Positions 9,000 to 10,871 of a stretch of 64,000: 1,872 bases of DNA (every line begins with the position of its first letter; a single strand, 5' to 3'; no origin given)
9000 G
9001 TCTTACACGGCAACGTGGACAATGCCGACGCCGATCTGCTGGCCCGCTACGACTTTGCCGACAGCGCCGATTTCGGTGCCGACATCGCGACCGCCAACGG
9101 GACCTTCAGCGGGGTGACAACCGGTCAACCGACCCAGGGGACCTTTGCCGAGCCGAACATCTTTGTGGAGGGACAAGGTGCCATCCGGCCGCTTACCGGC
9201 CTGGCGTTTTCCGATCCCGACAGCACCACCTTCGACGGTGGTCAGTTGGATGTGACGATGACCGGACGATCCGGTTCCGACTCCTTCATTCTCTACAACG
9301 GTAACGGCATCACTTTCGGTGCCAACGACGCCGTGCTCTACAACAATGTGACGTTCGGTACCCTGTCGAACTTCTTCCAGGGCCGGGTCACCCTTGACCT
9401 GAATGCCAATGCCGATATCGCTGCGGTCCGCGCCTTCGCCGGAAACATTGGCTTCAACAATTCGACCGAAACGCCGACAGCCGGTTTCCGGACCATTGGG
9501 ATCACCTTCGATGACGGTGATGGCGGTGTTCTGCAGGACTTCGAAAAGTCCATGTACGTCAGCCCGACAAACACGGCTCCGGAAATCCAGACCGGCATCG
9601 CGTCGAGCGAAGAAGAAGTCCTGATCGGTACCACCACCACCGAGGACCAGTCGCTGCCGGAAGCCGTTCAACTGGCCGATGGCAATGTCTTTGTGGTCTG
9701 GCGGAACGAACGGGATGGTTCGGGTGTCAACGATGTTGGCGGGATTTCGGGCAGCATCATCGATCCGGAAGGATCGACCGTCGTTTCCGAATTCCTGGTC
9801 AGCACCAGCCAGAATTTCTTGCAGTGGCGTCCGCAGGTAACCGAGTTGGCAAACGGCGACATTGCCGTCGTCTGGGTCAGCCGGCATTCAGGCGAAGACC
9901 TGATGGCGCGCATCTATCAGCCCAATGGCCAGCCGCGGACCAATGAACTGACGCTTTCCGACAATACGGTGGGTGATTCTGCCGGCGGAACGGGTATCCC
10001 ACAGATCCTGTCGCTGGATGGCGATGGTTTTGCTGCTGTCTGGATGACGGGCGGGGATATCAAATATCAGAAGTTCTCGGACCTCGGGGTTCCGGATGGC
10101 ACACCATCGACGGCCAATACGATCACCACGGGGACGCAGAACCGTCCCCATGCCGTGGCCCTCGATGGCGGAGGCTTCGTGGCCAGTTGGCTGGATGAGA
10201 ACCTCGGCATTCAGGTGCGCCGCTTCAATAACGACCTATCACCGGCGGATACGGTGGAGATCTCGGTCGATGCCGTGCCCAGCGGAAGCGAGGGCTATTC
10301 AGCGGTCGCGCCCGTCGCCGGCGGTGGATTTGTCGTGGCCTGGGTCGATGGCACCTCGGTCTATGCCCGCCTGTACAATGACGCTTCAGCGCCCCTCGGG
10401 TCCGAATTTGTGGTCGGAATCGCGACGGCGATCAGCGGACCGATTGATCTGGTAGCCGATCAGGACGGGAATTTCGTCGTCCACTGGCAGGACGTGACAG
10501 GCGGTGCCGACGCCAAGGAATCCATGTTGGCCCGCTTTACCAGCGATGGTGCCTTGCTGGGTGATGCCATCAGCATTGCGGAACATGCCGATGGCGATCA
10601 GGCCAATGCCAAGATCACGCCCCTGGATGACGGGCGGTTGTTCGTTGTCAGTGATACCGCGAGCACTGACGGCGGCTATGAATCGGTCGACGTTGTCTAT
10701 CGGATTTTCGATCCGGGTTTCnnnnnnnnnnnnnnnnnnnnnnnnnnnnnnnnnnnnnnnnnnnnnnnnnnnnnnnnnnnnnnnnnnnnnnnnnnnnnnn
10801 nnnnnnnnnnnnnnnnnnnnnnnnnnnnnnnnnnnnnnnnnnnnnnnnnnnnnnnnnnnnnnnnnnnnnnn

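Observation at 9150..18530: Eight copies of a ~140-aa 'SDPDS-x-FDGG' module that I cannot assign to a named family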

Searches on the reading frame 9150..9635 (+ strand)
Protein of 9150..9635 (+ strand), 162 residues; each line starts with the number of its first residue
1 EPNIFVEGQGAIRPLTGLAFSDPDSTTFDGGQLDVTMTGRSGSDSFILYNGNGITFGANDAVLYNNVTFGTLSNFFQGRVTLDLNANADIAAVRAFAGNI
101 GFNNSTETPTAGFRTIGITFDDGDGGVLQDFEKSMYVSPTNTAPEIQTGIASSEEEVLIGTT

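Call 8: search_protein_families(library=pfam, proteins=[window:9150-9635:+], max_evalue=10)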
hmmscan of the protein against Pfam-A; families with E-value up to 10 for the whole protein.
window:9150-9635:+ (162 aa): 0 families

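Call 9: search_protein_families(library=ncbifam, proteins=[window:9150-9635:+], max_evalue=10)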
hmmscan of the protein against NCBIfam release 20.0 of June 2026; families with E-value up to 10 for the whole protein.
window:9150-9635:+ (162 aa): 1 family
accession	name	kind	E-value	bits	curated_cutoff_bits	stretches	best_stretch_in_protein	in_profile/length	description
NF052454.1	BtaGlycanEglC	equivalog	0.0092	14.9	700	1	24-75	117-172/459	endo-1,3-1,4-beta-glycanase EglC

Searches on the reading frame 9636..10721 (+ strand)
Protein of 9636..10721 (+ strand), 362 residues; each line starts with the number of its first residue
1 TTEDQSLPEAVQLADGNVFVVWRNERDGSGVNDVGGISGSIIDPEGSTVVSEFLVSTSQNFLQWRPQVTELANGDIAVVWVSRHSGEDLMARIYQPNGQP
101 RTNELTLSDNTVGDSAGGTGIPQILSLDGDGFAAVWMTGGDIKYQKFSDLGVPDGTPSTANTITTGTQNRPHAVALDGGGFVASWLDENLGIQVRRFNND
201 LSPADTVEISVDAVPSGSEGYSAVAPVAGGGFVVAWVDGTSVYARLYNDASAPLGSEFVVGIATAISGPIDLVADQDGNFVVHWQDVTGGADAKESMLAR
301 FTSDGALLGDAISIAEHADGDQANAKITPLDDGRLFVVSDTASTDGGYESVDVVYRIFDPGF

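Call 37: search_protein_families(library=pfam, proteins=[window:9636-10721:+], max_evalue=0.1)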
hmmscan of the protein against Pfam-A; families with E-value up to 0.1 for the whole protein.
window:9636-10721:+ (362 aa): 0 families

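Call 72: search_solved_structures(query=window:9636-10721:+, max_evalue=1)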
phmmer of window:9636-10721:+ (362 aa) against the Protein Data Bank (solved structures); distinct sequences matched with E-value up to 1: 1.
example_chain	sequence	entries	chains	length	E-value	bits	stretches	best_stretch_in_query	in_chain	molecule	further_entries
1lil_A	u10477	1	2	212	0.53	12.7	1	74-159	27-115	LAMBDA III BENCE JONES PROTEIN CLE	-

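Call 73: search_protein_families(library=ncbifam, proteins=[window:9636-10721:+], max_evalue=1)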
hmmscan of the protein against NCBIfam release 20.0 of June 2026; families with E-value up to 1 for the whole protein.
window:9636-10721:+ (362 aa): 1 family
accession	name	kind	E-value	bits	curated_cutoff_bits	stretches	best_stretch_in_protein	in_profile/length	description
NF011114.0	PRK14542.1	equivalog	0.0052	16.5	250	1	266-298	66-98/137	nucleoside-diphosphate kinase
